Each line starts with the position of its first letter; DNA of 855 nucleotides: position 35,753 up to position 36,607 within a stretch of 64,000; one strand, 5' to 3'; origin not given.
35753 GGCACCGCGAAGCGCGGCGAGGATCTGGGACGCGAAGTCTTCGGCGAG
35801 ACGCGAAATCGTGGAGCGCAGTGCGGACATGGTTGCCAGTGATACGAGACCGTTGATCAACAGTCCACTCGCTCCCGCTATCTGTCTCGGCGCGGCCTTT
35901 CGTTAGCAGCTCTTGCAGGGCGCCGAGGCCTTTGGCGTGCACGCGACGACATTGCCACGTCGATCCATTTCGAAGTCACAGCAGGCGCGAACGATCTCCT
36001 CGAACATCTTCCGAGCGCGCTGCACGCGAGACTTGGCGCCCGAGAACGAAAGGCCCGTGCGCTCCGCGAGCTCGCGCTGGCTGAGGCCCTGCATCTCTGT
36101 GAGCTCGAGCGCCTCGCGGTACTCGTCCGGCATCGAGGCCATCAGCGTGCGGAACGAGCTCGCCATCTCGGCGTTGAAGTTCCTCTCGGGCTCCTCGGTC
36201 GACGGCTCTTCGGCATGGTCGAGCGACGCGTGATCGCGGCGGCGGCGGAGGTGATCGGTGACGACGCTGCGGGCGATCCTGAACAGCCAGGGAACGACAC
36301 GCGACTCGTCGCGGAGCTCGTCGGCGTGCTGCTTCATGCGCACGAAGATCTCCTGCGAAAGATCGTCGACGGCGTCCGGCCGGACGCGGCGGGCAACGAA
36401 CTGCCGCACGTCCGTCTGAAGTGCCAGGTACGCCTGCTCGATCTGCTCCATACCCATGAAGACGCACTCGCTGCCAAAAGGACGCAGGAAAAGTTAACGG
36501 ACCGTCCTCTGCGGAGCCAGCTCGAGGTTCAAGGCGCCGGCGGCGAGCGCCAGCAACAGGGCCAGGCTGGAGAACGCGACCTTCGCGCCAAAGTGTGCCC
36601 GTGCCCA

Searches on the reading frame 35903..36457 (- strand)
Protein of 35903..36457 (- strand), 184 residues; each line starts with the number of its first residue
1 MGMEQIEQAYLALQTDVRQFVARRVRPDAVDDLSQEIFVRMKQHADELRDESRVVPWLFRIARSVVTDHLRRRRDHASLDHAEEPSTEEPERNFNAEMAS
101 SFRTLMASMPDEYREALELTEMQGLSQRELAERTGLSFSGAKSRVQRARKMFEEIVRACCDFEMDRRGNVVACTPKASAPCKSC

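Call 4: search_protein_families(library=pfam, proteins=[window:35903-36457:-], max_evalue=0.01)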
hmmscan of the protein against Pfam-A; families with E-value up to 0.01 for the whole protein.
window:35903-36457:- (184 aa): 6 families
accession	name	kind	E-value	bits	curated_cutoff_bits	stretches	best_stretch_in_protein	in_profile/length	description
PF08281.18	Sigma70_r4_2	-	1.4e-12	47.5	25.7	1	102-150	4-52/54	Sigma-70, region 4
PF04542.20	Sigma70_r2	-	1.4e-10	41.2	24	1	12-74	4-69/71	Sigma-70 region 2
PF07638.17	Sigma70_ECF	-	4.9e-06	27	21.1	1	33-154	52-181/185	ECF sigma factor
PF13412.12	HTH_24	-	7.5e-05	22.7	21.9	1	123-150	16-43/48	Winged helix-turn-helix DNA-binding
PF04545.22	Sigma70_r4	-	0.00023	21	24.1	1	105-150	1-46/50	Sigma-70, region 4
PF01381.28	HTH_3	-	0.0054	17.2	23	0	121-139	6-24/55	Helix-turn-helix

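Call 5: search_protein_families(library=ncbifam, proteins=[window:35903-36457:-], max_evalue=0.01)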
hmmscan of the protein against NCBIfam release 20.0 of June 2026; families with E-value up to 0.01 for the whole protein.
window:35903-36457:- (184 aa): 84 families (the best 25 are shown)
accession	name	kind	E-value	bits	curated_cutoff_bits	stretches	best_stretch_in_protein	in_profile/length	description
NF007215.0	PRK09637.1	equivalog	1.8e-52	177.9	212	1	6-184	3-181/181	RNA polymerase sigma factor SigZ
TIGR02959.1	SigZ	equivalog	5.6e-49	166.2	168.65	1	15-176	6-168/170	RNA polymerase sigma factor SigZ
TIGR02950.1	SigM_subfam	subfamily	5.8e-24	84.7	147.95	1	5-156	1-158/159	RNA polymerase sigma factor, SigM family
TIGR02937.1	sigma70-ECF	superfamily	7.1e-22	77.8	42.9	1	5-153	2-162/165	sigma-70 family RNA polymerase sigma factor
NF004113.0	PRK05602.1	equivalog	5.5e-19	68.6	208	1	21-156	61-201/211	RNA polymerase sigma factor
TIGR02985.1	Sig70_bacteroi1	subfamily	1.1e-17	64.7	126.4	1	6-152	3-158/162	RNA polymerase sigma-70 factor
TIGR02989.1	Sig-70_gvs1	subfamily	2.4e-17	63.3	124.55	1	10-153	7-155/158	RNA polymerase sigma-70 factor, Rhodopirellula/Verrucomicrobium family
NF009166.1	PRK12513.1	equivalog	3.1e-17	62.9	206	1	14-152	32-182/193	RNA polymerase sigma factor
NF007231.0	PRK09649.1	equivalog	6.5e-17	61.9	219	1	9-150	29-172/185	RNA polymerase sigma factor SigC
NF058625.1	sigma_PG0214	equivalog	2.9e-16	59.6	130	1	3-154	3-159/170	GFO_1088 family ECF-type sigma factor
NF009171.0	PRK12518.1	equivalog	7.8e-16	58.4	208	1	8-155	31-183/191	RNA polymerase sigma factor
NF009193.0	PRK12541.1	equivalog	1.7e-15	57.7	171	1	16-154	17-158/161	RNA polymerase sigma factor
NF009191.0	PRK12539.1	subfamily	1.7e-15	57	171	1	28-156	50-179/185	sigma-70 family RNA polymerase sigma factor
NF009192.0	PRK12540.1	equivalog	1e-14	54.5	307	1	24-164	26-169/182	RNA polymerase sigma factor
NF007225.0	PRK09643.1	equivalog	1.1e-14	54.7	190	1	26-158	51-184/204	RNA polymerase sigma factor SigM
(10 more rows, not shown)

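Call 95: find_related_loci(query=A7, collection=metagenome_contigs, flank=5000)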
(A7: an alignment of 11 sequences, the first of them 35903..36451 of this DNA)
Query A7 (182 aa) in metagenome_contigs; peptide patterns used: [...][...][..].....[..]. (x = any residue, [..] = any of these).
600 stretches matched a pattern (row limit reached: there are more); 558 encode a relative of the query (tblastn E <= 1e-3); the best 80 are kept; 80 distinct loci.
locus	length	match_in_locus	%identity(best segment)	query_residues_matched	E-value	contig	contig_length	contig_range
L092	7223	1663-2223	51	4-182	4e-56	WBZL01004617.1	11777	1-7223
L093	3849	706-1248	42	5-182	3e-46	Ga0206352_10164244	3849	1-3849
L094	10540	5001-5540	40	4-175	4e-44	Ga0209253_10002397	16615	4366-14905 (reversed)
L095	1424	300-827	40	4-182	3e-45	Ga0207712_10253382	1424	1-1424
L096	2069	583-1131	44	7-182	7e-44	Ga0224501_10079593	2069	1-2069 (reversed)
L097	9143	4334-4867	41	3-172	7e-44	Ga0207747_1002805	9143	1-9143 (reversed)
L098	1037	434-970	40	4-182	5e-46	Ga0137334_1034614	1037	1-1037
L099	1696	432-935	43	15-182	5e-44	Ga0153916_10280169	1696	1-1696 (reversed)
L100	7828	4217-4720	45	5-169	4e-43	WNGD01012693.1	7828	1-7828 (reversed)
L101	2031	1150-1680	43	5-182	3e-43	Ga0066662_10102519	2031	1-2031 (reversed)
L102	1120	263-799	41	4-182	5e-45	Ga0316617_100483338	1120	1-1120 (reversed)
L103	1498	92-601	44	4-169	6e-44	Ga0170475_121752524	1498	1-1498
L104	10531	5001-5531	40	3-175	8e-43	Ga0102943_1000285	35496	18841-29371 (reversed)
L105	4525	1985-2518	43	5-182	2e-42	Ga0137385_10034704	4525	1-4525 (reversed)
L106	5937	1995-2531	44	5-182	4e-42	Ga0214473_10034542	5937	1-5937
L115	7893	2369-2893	42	5-182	5e-41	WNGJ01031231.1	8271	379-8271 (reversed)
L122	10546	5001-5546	39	1-182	1e-40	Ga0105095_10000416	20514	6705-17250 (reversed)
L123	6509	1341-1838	43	6-169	1e-40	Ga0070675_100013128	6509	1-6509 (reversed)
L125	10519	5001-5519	42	11-182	1e-40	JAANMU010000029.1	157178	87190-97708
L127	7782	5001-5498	41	15-182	4e-40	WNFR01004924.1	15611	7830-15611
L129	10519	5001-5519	42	4-175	3e-40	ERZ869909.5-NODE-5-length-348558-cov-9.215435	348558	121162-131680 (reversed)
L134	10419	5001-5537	37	4-181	1e-39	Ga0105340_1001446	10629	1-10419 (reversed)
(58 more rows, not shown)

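Call 102: search_protein_families(library=ncbifam, proteins=[L100:4983-5837:+, L115:3062-3925:+, L127:5637-6521:+, L122:4255-5001:+, L134:4198-4992:+, L094:5631-6536:+, L129:5642-6871:+, L125:4446-4946:+, L106:2619-3158:+, L123:2051-2947:+], max_evalue=0.00001)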
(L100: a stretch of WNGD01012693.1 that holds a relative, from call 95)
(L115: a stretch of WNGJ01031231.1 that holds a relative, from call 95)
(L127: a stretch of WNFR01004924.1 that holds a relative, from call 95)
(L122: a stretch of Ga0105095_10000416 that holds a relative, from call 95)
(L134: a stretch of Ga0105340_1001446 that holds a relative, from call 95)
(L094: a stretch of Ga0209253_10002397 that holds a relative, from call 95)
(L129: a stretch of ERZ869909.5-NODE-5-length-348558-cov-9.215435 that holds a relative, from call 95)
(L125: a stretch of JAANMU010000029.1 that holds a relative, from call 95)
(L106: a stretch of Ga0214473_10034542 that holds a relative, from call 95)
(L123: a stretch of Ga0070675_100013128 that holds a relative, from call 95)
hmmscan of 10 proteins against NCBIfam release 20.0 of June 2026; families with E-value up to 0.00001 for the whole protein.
L100:4983-5837:+ (284 aa): 30 families (the best 25 are shown)
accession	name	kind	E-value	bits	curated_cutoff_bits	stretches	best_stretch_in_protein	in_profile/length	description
NF008823.0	PRK11873.1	subfamily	2.7e-97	325.5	263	1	7-281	3-267/272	arsenite methyltransferase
NF041537.1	ArsM_AhpD_UU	exception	4.9e-48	163.7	510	1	62-243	52-233/345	arsenite methyltransferase/AhpD domain selenoprotein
NF047649.1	MTase_UXPK_star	exception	2.4e-45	154.7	460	1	34-238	28-229/283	methyltransferase/UXPK-star double selenoprotein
NF041536.1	ArsM_DUF2284_UU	exception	3.4e-45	154.3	575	1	63-237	53-227/459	arsenite methyltransferase/DUF2284 domain selenoprotein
NF040538.1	methyl_ArsM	equivalog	1.4e-42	146.2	500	2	152-248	168-266/356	arsinothricin biosynthesis methyltransferase ArsM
NF038099.1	AsSugarArsM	exception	3.6e-29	101.9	400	1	71-250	43-231/321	arsenosugar biosynthesis arsenite methyltransferase ArsM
NF045667.1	MTase_DVU1556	equivalog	4.2e-26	91.7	155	1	80-238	16-166/213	DVU_1556 family methyltransferase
NF040539.1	AST_met_ArsM_2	exception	4e-20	72.7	240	1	88-237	58-210/262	putative arsinothricin biosynthesis methyltransferase ArsM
TIGR02072.1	BioC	equivalog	9.4e-16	58.3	184.95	1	88-238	36-177/244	malonyl-ACP O-methyltransferase BioC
NF001244.0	PRK00216.1-5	equivalog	1.4e-15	57.3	216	1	83-193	45-156/236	bifunctional demethylmenaquinone methyltransferase/2-methoxy-6-polyprenyl-1,4-benzoquinol methylase UbiE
NF001240.0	PRK00216.1-1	equivalog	3.4e-15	55.8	378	1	81-191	58-169/251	bifunctional demethylmenaquinone methyltransferase/2-methoxy-6-polyprenyl-1,4-benzoquinol methylase UbiE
NF052510.1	methyltran_MpqE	exception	1.8e-14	53.7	335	1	82-190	42-151/234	methyl-plastoquinone biosynthesis methyltransferase MpqE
TIGR02752.1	MenG_heptapren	equivalog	3.1e-14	53.1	419.85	1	83-190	42-149/231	demethylmenaquinone methyltransferase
TIGR01934.1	MenG_MenH_UbiE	subfamily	4e-14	52.5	158.35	1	84-193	37-144/223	ubiquinone/menaquinone biosynthesis methyltransferase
NF001243.0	PRK00216.1-4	equivalog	1.4e-13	50.8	235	1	83-189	44-150/237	demethylmenaquinone methyltransferase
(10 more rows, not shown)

L115:3062-3925:+ (287 aa): 28 families (the best 25 are shown)
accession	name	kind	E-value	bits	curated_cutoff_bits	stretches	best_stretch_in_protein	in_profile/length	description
NF008823.0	PRK11873.1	subfamily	5.5e-99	331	263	1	7-285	3-269/272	arsenite methyltransferase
NF041537.1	ArsM_AhpD_UU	exception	6e-48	163.4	510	1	53-238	41-226/345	arsenite methyltransferase/AhpD domain selenoprotein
NF047649.1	MTase_UXPK_star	exception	1.6e-47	161.9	460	1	4-237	6-226/283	methyltransferase/UXPK-star double selenoprotein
NF041536.1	ArsM_DUF2284_UU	exception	3e-44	151.1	575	1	58-239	46-227/459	arsenite methyltransferase/DUF2284 domain selenoprotein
NF040538.1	methyl_ArsM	equivalog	2.1e-43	148.9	500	2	154-243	168-259/356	arsinothricin biosynthesis methyltransferase ArsM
NF038099.1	AsSugarArsM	exception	6.5e-28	97.8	400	1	73-259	43-238/321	arsenosugar biosynthesis arsenite methyltransferase ArsM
NF045667.1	MTase_DVU1556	equivalog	3.9e-26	91.8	155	1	82-235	16-161/213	DVU_1556 family methyltransferase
NF040539.1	AST_met_ArsM_2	exception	4.3e-20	72.6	240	1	90-240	58-211/262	putative arsinothricin biosynthesis methyltransferase ArsM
NF001240.0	PRK00216.1-1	equivalog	9.3e-15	54.3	378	1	83-193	58-169/251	bifunctional demethylmenaquinone methyltransferase/2-methoxy-6-polyprenyl-1,4-benzoquinol methylase UbiE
TIGR02072.1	BioC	equivalog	2.1e-14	53.9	184.95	1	90-196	36-136/244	malonyl-ACP O-methyltransferase BioC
NF001244.0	PRK00216.1-5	equivalog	2.5e-14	53.2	216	1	85-196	45-157/236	bifunctional demethylmenaquinone methyltransferase/2-methoxy-6-polyprenyl-1,4-benzoquinol methylase UbiE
NF043040.1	corrin_prot_MT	hypoth_equivalog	3.9e-14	52.6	180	1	85-202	37-157/216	corrinoid protein-associated methyltransferase CpaM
TIGR02752.1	MenG_heptapren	equivalog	9.6e-14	51.5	419.85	1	86-192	43-149/231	demethylmenaquinone methyltransferase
NF001243.0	PRK00216.1-4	equivalog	3.4e-13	49.5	235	1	86-191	45-150/237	demethylmenaquinone methyltransferase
TIGR01934.1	MenG_MenH_UbiE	subfamily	6.9e-13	48.4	158.35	1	86-195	37-144/223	ubiquinone/menaquinone biosynthesis methyltransferase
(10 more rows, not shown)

L127:5637-6521:+ (294 aa): 29 families (the best 25 are shown)
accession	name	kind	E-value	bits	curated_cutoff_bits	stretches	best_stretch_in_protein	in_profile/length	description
NF008823.0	PRK11873.1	subfamily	5.5e-99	331.1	263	1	7-292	3-269/272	arsenite methyltransferase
NF041537.1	ArsM_AhpD_UU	exception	7.6e-51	172.9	510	1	65-248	46-229/345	arsenite methyltransferase/AhpD domain selenoprotein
NF047649.1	MTase_UXPK_star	exception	7.2e-48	163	460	1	57-247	39-229/283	methyltransferase/UXPK-star double selenoprotein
NF041536.1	ArsM_DUF2284_UU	exception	5.9e-45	153.4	575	1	64-246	45-227/459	arsenite methyltransferase/DUF2284 domain selenoprotein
NF040538.1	methyl_ArsM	equivalog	3.2e-41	141.7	500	2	162-252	169-261/356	arsinothricin biosynthesis methyltransferase ArsM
NF038099.1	AsSugarArsM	exception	1.1e-27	97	400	1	75-263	36-235/321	arsenosugar biosynthesis arsenite methyltransferase ArsM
NF045667.1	MTase_DVU1556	equivalog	1.8e-25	89.7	155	1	89-242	16-161/213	DVU_1556 family methyltransferase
NF040539.1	AST_met_ArsM_2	exception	1.1e-21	77.9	240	1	43-247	2-211/262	putative arsinothricin biosynthesis methyltransferase ArsM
NF001240.0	PRK00216.1-1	equivalog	2e-15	56.5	378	1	90-201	58-170/251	bifunctional demethylmenaquinone methyltransferase/2-methoxy-6-polyprenyl-1,4-benzoquinol methylase UbiE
NF043040.1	corrin_prot_MT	hypoth_equivalog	3.1e-14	52.9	180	1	91-205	36-153/216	corrinoid protein-associated methyltransferase CpaM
TIGR02752.1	MenG_heptapren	equivalog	1.2e-13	51.2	419.85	1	92-200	42-150/231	demethylmenaquinone methyltransferase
NF001244.0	PRK00216.1-5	equivalog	1.5e-13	50.6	216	1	91-203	44-157/236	bifunctional demethylmenaquinone methyltransferase/2-methoxy-6-polyprenyl-1,4-benzoquinol methylase UbiE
NF052510.1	methyltran_MpqE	exception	2.8e-13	49.8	335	1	90-199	41-151/234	methyl-plastoquinone biosynthesis methyltransferase MpqE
TIGR02072.1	BioC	equivalog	3.4e-13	50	184.95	1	97-203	36-136/244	malonyl-ACP O-methyltransferase BioC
TIGR01934.1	MenG_MenH_UbiE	subfamily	6.7e-13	48.5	158.35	1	92-203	36-145/223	ubiquinone/menaquinone biosynthesis methyltransferase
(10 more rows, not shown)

L122:4255-5001:+ (248 aa): 43 families (the best 25 are shown)
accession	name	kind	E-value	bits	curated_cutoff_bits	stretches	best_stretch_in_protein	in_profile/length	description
NF008823.0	PRK11873.1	subfamily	4e-99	331.5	263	1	1-229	2-235/272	arsenite methyltransferase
NF041537.1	ArsM_AhpD_UU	exception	5.2e-57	193.2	510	1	2-228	9-233/345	arsenite methyltransferase/AhpD domain selenoprotein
NF040538.1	methyl_ArsM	equivalog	8.6e-53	179.7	500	2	136-247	167-280/356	arsinothricin biosynthesis methyltransferase ArsM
NF041536.1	ArsM_DUF2284_UU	exception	3.2e-52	177.4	575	1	3-228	10-233/459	arsenite methyltransferase/DUF2284 domain selenoprotein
NF047649.1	MTase_UXPK_star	exception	1.9e-51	174.7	460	1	2-223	9-229/283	methyltransferase/UXPK-star double selenoprotein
NF038099.1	AsSugarArsM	exception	1.4e-35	123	400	1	9-236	5-232/321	arsenosugar biosynthesis arsenite methyltransferase ArsM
NF040539.1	AST_met_ArsM_2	exception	9.7e-34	117.4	240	1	73-226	58-214/262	putative arsinothricin biosynthesis methyltransferase ArsM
NF045667.1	MTase_DVU1556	equivalog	4.8e-28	98.1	155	1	66-220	17-163/213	DVU_1556 family methyltransferase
NF001244.0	PRK00216.1-5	equivalog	2.2e-19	69.7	216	1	68-180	45-158/236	bifunctional demethylmenaquinone methyltransferase/2-methoxy-6-polyprenyl-1,4-benzoquinol methylase UbiE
NF052510.1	methyltran_MpqE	exception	7e-19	68.1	335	1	66-174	41-150/234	methyl-plastoquinone biosynthesis methyltransferase MpqE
TIGR02072.1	BioC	equivalog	9e-18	64.9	184.95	1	72-179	35-136/244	malonyl-ACP O-methyltransferase BioC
TIGR01934.1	MenG_MenH_UbiE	subfamily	1.9e-17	63.3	158.35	1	67-180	35-146/223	ubiquinone/menaquinone biosynthesis methyltransferase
TIGR02752.1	MenG_heptapren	equivalog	2.7e-17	63.1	419.85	1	68-174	42-148/231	demethylmenaquinone methyltransferase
NF001243.0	PRK00216.1-4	equivalog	7.8e-17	61.4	235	1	67-173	43-149/237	demethylmenaquinone methyltransferase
NF001240.0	PRK00216.1-1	equivalog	2.5e-16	59.5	378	1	65-175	57-168/251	bifunctional demethylmenaquinone methyltransferase/2-methoxy-6-polyprenyl-1,4-benzoquinol methylase UbiE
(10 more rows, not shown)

L134:4198-4992:+ (264 aa): 43 families (the best 25 are shown)
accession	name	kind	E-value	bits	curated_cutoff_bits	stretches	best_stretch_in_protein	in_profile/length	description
NF008823.0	PRK11873.1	subfamily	5e-107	357.4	263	1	9-263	3-268/272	arsenite methyltransferase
NF041537.1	ArsM_AhpD_UU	exception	1.3e-56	191.8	510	1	1-235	1-232/345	arsenite methyltransferase/AhpD domain selenoprotein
NF047649.1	MTase_UXPK_star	exception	3.2e-55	187.1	460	1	1-232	1-230/283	methyltransferase/UXPK-star double selenoprotein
NF041536.1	ArsM_DUF2284_UU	exception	9.9e-52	175.8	575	1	1-235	1-232/459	arsenite methyltransferase/DUF2284 domain selenoprotein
NF040538.1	methyl_ArsM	equivalog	1.3e-45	156.2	500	2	143-263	165-281/356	arsinothricin biosynthesis methyltransferase ArsM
NF040539.1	AST_met_ArsM_2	exception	1.4e-29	103.8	240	1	81-232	58-212/262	putative arsinothricin biosynthesis methyltransferase ArsM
NF045667.1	MTase_DVU1556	equivalog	2.4e-29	102.3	155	1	72-232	15-167/213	DVU_1556 family methyltransferase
NF038099.1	AsSugarArsM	exception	1.1e-28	100.4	400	1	63-233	42-221/321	arsenosugar biosynthesis arsenite methyltransferase ArsM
TIGR02072.1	BioC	equivalog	6.6e-19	68.7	184.95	1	81-239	36-185/244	malonyl-ACP O-methyltransferase BioC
NF043040.1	corrin_prot_MT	hypoth_equivalog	7.5e-19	68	180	1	75-232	37-203/216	corrinoid protein-associated methyltransferase CpaM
NF001244.0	PRK00216.1-5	equivalog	5.3e-17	61.9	216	1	77-191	46-161/236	bifunctional demethylmenaquinone methyltransferase/2-methoxy-6-polyprenyl-1,4-benzoquinol methylase UbiE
TIGR01934.1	MenG_MenH_UbiE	subfamily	2.7e-16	59.5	158.35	1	78-191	38-149/223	ubiquinone/menaquinone biosynthesis methyltransferase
NF001240.0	PRK00216.1-1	equivalog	2.7e-15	56.1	378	1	74-186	58-171/251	bifunctional demethylmenaquinone methyltransferase/2-methoxy-6-polyprenyl-1,4-benzoquinol methylase UbiE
NF052510.1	methyltran_MpqE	exception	5.6e-15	55.4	335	1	77-185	44-153/234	methyl-plastoquinone biosynthesis methyltransferase MpqE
TIGR02752.1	MenG_heptapren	equivalog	8.5e-15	54.9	419.85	1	78-184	44-150/231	demethylmenaquinone methyltransferase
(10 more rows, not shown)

L094:5631-6536:+ (301 aa): 2 families
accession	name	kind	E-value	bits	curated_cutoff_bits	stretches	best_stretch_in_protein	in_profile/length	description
NF040736.1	efflux_SaoE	equivalog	7.1e-22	78.1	325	1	24-292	20-289/352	efflux transporter SaoE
NF033936.1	CuZnOut_SO0444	equivalog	1.3e-20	73.8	300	2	16-148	2-134/351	SO_0444 family Cu/Zn efflux transporter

L129:5642-6871:+ (409 aa): 3 families
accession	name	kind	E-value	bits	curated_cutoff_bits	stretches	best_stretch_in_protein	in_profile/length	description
NF033936.1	CuZnOut_SO0444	equivalog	1e-38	133.4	300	1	17-408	7-312/351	SO_0444 family Cu/Zn efflux transporter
NF040736.1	efflux_SaoE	equivalog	5.7e-27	94.9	325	2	22-133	22-133/352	efflux transporter SaoE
NF037962.1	arsenic_eff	subfamily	1.4e-07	31.2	100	1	19-334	6-223/287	arsenic efflux protein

L125:4446-4946:+ (166 aa): 1 family
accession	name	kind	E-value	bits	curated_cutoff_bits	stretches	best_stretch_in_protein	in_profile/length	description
NF041414.1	ArsI_CadI_VOC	equivalog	9.9e-47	158.2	116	1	2-133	5-137/147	ArsI/CadI family heavy metal resistance metalloenzyme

L106:2619-3158:+ (179 aa): 1 family
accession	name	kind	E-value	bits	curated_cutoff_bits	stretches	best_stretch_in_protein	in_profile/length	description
NF049942.1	DF_fam_seleno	subfamily_domain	1.7e-16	60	70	1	40-134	11-96/96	DF family (seleno)protein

L123:2051-2947:+ (298 aa): 45 families (the best 25 are shown)
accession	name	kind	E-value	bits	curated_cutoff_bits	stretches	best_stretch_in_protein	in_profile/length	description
NF008823.0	PRK11873.1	subfamily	3e-87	292.6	263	1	3-219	5-230/272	arsenite methyltransferase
NF041537.1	ArsM_AhpD_UU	exception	1.9e-53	181.5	510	1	4-220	12-230/345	arsenite methyltransferase/AhpD domain selenoprotein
NF041536.1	ArsM_DUF2284_UU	exception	1.2e-48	165.6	575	1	4-220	12-230/459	arsenite methyltransferase/DUF2284 domain selenoprotein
NF047649.1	MTase_UXPK_star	exception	1.5e-48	165.2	460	1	5-216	13-227/283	methyltransferase/UXPK-star double selenoprotein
NF040538.1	methyl_ArsM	equivalog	4.3e-42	144.6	500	2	131-219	167-257/356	arsinothricin biosynthesis methyltransferase ArsM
NF045667.1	MTase_DVU1556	equivalog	5.1e-30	104.5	155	1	60-227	16-175/213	DVU_1556 family methyltransferase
NF040539.1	AST_met_ArsM_2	exception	2.3e-27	96.5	240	1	69-226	59-219/262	putative arsinothricin biosynthesis methyltransferase ArsM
NF038099.1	AsSugarArsM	exception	2.4e-27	96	400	1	49-217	41-218/321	arsenosugar biosynthesis arsenite methyltransferase ArsM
NF001244.0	PRK00216.1-5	equivalog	1.2e-18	67.3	216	1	64-177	46-160/236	bifunctional demethylmenaquinone methyltransferase/2-methoxy-6-polyprenyl-1,4-benzoquinol methylase UbiE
NF001240.0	PRK00216.1-1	equivalog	3.6e-17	62.2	378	1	61-174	58-172/251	bifunctional demethylmenaquinone methyltransferase/2-methoxy-6-polyprenyl-1,4-benzoquinol methylase UbiE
TIGR01934.1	MenG_MenH_UbiE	subfamily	2.2e-16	59.8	158.35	1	64-175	37-146/223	ubiquinone/menaquinone biosynthesis methyltransferase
TIGR02752.1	MenG_heptapren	equivalog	2.4e-16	60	419.85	1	61-172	40-151/231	demethylmenaquinone methyltransferase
TIGR02072.1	BioC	equivalog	4.3e-16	59.4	184.95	1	68-175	36-137/244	malonyl-ACP O-methyltransferase BioC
NF001243.0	PRK00216.1-4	equivalog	7.1e-16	58.3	235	1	62-171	43-152/237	demethylmenaquinone methyltransferase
NF052510.1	methyltran_MpqE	exception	1.3e-15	57.4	335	1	61-170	41-151/234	methyl-plastoquinone biosynthesis methyltransferase MpqE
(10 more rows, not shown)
